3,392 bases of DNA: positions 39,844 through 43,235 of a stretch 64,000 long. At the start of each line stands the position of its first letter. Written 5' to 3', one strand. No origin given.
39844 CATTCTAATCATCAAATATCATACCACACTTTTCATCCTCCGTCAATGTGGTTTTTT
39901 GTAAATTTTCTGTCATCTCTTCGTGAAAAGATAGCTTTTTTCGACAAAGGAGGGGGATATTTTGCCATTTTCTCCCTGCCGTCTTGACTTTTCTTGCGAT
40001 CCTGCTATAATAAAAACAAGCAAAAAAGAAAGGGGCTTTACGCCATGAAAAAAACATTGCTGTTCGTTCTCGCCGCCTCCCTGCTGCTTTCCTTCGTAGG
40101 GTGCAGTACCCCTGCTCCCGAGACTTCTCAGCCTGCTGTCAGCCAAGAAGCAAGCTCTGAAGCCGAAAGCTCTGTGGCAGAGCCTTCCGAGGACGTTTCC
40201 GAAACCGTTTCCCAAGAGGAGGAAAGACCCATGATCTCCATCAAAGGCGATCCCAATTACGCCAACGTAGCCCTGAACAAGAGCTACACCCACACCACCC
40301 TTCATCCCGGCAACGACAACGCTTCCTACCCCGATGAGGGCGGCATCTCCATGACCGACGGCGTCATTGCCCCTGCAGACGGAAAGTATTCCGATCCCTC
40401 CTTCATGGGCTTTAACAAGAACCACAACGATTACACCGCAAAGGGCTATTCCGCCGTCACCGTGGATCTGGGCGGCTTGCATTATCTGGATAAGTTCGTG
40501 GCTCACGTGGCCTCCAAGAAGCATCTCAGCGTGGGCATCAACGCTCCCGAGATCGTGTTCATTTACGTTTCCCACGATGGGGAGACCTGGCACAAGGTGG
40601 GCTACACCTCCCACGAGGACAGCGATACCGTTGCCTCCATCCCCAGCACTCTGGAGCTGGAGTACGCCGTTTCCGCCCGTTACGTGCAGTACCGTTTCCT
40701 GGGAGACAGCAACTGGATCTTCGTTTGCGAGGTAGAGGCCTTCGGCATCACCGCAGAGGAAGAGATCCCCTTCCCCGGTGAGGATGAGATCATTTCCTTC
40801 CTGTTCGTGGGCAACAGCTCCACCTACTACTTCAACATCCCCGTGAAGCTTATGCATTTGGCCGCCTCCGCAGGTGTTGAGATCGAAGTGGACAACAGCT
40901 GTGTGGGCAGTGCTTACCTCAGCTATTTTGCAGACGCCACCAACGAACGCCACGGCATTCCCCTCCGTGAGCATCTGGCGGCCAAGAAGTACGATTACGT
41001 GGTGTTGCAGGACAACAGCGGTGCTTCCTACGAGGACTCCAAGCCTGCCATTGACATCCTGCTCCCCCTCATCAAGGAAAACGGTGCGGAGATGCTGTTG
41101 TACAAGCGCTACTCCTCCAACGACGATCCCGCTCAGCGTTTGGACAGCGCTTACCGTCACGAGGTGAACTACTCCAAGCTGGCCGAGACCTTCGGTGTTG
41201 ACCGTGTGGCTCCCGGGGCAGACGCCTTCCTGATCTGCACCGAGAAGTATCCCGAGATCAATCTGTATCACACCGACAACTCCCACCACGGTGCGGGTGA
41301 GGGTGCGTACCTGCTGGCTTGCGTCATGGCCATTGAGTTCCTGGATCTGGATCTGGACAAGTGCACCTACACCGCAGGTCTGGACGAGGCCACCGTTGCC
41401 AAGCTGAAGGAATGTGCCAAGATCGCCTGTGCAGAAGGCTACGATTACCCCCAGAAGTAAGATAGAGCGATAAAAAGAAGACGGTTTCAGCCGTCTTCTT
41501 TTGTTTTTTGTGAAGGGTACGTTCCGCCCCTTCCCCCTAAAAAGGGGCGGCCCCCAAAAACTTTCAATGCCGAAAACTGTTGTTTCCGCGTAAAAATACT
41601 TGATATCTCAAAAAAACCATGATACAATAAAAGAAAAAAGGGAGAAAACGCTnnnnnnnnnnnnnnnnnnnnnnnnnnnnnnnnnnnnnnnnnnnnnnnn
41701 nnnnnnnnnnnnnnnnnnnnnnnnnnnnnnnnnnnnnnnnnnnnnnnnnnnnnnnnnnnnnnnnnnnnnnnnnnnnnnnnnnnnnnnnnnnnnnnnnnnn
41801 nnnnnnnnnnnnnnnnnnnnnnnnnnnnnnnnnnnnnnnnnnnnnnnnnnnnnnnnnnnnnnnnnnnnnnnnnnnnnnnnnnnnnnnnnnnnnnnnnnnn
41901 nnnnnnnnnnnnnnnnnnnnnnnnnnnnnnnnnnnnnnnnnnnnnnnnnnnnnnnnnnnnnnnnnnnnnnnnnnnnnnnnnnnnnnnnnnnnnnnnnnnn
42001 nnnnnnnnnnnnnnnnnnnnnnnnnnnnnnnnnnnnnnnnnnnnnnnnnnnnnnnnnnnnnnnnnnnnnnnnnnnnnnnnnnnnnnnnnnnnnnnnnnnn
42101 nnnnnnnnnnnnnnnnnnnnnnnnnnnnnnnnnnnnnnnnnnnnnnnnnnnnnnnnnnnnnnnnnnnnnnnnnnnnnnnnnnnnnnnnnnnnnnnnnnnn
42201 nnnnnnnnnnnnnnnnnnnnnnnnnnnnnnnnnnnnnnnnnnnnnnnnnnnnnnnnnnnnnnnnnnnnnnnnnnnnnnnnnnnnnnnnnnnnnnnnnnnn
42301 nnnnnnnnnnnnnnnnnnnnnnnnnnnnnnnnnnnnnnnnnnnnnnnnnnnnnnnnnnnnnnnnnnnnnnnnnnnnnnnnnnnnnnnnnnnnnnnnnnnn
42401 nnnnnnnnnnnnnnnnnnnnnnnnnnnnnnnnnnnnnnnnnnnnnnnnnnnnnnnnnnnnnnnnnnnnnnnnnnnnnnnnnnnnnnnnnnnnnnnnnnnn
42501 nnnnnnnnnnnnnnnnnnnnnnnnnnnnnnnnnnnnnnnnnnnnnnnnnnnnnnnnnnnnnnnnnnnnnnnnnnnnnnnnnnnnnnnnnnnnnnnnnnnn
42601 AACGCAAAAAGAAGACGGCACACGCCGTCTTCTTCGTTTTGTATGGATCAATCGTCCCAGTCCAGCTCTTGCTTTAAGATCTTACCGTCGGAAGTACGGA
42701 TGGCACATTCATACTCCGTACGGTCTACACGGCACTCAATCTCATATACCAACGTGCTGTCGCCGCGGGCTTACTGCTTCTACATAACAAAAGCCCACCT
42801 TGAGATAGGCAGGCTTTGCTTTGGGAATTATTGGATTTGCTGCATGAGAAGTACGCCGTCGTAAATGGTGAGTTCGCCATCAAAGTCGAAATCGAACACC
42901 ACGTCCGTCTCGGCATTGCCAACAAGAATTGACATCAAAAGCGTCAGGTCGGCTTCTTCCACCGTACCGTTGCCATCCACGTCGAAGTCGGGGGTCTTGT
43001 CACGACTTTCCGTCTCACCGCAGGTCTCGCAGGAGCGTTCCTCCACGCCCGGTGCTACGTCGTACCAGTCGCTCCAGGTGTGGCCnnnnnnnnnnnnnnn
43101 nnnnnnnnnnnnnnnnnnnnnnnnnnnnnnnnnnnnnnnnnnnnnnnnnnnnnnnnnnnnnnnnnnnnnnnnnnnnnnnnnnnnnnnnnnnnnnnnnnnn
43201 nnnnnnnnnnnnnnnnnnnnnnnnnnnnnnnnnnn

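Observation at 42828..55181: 4117-aa protein combining an S8 protease, >100 BspA-type LRRs, a Cys/His module array and a C-terminal dockerin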

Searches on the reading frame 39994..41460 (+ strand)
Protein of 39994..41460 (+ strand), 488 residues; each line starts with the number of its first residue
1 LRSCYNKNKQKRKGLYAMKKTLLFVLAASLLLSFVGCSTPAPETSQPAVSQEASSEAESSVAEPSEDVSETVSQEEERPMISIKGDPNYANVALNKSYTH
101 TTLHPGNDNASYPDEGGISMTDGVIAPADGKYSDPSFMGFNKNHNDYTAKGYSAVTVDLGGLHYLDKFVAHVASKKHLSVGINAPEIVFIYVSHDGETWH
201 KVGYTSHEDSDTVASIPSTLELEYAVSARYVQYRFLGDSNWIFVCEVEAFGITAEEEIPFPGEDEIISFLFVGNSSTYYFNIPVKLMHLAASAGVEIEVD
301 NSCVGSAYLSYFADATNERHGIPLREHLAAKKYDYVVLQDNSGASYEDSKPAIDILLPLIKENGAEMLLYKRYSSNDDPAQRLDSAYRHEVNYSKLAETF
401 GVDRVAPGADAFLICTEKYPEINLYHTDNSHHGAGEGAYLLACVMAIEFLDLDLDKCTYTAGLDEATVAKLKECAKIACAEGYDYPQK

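Call 8: search_protein_families(library=pfam, proteins=[window:39994-41460:+], max_evalue=0.001)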
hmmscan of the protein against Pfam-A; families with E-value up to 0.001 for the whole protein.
window:39994-41460:+ (488 aa): 1 family
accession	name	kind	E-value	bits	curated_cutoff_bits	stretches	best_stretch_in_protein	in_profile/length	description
PF00754.31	F5_F8_type_C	-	6.3e-06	26.8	28.2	1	144-243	30-123/127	F5/8 type C domain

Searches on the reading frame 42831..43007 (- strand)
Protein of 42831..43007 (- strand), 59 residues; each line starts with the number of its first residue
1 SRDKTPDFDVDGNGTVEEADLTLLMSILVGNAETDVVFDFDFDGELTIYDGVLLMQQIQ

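Call 7: search_protein_families(library=pfam, proteins=[window:42831-43007:-], max_evalue=10)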
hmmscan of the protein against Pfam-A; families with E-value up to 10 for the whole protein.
seq(59 aa): 5 families
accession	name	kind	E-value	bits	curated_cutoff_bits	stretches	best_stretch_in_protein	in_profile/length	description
PF00404.24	Dockerin_1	-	5.1e-05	23.8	22.9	1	9-58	3-56/57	Dockerin type I domain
PF13405.12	EF-hand_6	-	0.0012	18.8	25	1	8-26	9-27/30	EF-hand domain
PF00036.39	EF-hand_1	-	0.017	15.1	25.4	1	8-26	9-27/29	EF hand domain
PF13499.12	EF-hand_7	-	0.02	15.7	30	1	8-43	11-54/67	EF-hand domain pair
PF13202.12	EF-hand_5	-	0.078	12.9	25.9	1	8-21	8-21/25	EF hand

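Call 13: search_protein_families(library=ncbifam, proteins=[window:42831-43007:-], max_evalue=1)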
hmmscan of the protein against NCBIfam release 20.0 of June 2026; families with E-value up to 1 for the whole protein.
seq(59 aa): 0 families

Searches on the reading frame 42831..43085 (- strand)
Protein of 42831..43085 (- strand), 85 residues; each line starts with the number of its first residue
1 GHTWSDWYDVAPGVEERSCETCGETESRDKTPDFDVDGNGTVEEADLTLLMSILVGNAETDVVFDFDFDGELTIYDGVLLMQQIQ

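Call 80: find_homologous_proteins(query=window:42831-43085:-, max_evalue=0.000001)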
Query seq(85 aa) (85 aa): 6 proteins with E <= 0.000001 among 8 candidates.
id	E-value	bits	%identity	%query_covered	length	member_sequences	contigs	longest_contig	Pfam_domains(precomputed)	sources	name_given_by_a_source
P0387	2.2e-45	170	93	100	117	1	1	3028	PF00404.25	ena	-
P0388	1.2e-41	158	85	99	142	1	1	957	PF00404.25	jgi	jgi:hypothetical protein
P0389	4.1e-36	141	75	99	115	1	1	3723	PF00404.25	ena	-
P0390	1.3e-34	136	69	100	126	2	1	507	PF00404.25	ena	-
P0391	1.3e-33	133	71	99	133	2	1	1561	PF00404.25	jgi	jgi:hypothetical protein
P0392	1.8e-33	132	69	100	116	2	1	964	PF00404.25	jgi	jgi:hypothetical protein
